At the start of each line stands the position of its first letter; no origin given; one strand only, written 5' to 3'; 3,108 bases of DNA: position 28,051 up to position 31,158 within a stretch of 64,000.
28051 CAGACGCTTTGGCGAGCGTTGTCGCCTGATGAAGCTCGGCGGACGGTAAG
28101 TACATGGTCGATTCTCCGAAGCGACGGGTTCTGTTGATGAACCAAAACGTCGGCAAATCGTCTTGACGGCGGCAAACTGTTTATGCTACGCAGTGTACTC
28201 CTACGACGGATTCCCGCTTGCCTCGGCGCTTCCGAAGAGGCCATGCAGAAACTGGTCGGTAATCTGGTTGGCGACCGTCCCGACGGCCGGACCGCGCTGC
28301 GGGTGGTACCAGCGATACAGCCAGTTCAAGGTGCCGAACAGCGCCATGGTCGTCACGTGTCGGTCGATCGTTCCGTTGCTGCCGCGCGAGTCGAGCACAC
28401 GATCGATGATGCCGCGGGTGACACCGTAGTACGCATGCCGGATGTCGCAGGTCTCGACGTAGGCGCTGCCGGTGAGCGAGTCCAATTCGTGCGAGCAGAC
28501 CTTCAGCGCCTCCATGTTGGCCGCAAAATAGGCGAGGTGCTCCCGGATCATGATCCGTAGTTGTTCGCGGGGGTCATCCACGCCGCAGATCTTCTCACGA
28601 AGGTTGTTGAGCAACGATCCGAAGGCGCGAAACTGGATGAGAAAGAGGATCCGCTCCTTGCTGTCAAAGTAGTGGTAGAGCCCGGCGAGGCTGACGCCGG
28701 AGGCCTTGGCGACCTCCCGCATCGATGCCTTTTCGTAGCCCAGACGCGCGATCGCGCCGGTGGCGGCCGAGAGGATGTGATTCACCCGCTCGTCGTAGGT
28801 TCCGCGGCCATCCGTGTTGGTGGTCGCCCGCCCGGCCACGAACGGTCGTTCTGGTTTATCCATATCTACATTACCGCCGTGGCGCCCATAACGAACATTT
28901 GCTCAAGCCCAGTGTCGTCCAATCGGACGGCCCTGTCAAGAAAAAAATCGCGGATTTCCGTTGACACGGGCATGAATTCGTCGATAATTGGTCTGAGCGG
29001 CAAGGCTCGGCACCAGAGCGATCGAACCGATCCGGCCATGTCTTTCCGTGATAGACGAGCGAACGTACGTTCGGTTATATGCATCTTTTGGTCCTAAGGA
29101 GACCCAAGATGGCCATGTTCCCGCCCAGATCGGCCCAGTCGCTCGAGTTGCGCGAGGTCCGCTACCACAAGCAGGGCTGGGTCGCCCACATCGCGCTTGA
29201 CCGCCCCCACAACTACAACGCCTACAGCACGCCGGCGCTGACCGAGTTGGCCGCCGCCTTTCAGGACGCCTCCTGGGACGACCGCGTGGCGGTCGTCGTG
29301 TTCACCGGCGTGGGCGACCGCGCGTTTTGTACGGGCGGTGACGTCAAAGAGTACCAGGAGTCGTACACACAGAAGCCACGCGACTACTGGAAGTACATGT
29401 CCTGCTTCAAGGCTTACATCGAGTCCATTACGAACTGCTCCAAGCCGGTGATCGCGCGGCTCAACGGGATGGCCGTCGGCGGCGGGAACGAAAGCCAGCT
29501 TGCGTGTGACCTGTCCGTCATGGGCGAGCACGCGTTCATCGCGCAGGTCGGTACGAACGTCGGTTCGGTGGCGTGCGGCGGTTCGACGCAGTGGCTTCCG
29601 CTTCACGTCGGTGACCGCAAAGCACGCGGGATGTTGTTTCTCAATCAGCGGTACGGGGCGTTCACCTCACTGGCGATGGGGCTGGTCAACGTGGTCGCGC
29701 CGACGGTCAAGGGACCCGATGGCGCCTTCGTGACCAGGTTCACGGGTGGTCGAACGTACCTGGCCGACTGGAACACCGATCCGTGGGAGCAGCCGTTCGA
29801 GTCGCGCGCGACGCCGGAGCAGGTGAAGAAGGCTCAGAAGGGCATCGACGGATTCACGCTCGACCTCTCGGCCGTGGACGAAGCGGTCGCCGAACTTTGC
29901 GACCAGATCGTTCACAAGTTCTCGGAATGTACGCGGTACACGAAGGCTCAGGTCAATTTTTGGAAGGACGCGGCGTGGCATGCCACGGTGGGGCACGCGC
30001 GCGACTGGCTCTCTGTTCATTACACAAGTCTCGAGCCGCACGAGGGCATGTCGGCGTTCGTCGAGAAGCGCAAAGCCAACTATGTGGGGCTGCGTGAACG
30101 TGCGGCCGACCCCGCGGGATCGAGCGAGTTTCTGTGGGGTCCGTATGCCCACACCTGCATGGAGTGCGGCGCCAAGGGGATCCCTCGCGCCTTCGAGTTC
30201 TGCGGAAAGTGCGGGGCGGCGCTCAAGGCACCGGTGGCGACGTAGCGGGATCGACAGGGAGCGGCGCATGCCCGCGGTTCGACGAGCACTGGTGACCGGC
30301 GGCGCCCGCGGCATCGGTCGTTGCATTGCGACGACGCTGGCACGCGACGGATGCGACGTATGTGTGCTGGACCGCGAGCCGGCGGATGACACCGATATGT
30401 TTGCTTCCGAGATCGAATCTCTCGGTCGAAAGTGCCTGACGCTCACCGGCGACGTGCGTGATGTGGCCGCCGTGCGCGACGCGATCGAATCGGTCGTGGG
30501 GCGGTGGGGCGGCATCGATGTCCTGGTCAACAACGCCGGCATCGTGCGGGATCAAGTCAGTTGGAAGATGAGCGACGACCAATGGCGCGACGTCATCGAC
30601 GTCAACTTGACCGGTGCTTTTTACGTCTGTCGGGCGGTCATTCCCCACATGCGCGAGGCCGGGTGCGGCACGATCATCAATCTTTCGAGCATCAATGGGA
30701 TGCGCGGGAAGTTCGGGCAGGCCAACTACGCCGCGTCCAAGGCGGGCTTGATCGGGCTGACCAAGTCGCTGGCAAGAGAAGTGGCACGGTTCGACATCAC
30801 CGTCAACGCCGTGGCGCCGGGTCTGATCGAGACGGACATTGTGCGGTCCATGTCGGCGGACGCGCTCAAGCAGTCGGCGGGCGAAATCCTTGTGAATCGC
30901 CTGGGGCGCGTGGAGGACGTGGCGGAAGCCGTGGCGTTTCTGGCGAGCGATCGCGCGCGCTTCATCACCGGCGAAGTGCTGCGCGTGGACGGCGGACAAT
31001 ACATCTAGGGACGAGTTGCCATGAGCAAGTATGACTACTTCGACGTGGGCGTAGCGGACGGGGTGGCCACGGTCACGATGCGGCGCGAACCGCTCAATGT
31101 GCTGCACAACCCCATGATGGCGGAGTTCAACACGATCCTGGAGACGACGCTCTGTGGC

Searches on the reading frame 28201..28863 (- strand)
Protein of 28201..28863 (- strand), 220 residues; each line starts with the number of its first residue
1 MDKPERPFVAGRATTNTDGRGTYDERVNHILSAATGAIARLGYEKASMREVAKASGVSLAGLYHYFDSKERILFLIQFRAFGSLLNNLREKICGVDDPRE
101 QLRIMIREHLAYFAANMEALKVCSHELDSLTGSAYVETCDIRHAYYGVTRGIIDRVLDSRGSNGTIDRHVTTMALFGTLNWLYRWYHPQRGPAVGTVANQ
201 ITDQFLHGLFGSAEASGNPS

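Call 16: search_protein_families(library=pfam, proteins=[window:28201-28863:-], max_evalue=0.01)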
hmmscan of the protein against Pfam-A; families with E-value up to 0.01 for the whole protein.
window:28201-28863:- (220 aa): 3 families
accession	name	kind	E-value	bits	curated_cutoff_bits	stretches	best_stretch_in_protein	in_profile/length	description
PF17932.6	TetR_C_24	-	2.7e-20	73.2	26.4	1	96-209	2-114/114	Tetracyclin repressor-like, C-terminal domain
PF00440.29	TetR_N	-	1.1e-12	48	24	1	30-73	1-44/47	Bacterial regulatory proteins, tetR family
PF08359.16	TetR_C_4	-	0.0042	17.7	21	1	81-180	5-104/133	YsiA-like protein, C-terminal region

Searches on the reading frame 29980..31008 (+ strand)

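Call 16: search_protein_families(library=pfam, proteins=[window:29980-31008:+], max_evalue=0.01)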
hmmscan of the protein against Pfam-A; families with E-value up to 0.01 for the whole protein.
window:29980-31008:+ (342 aa): 6 families
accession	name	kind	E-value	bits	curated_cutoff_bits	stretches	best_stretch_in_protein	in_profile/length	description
PF13561.12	adh_short_C2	-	1.6e-65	221.4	27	1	109-339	3-234/236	Enoyl-(Acyl carrier protein) reductase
PF00106.31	adh_short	-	5.5e-61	205.9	26.6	1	103-294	3-193/195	short chain dehydrogenase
PF08659.16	KR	-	2.4e-20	73.7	22.6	1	104-263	4-162/180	KR domain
PF23441.1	SDR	-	7e-09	35.9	27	1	208-341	121-256/258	SDR-like rossmann domain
PF01370.27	Epimerase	-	6.9e-06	26.1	20.9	1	103-246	1-123/240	NAD dependent epimerase/dehydratase family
PF01073.25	3Beta_HSD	-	0.0024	17.4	22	1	104-240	1-119/280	3-beta hydroxysteroid dehydrogenase/isomerase family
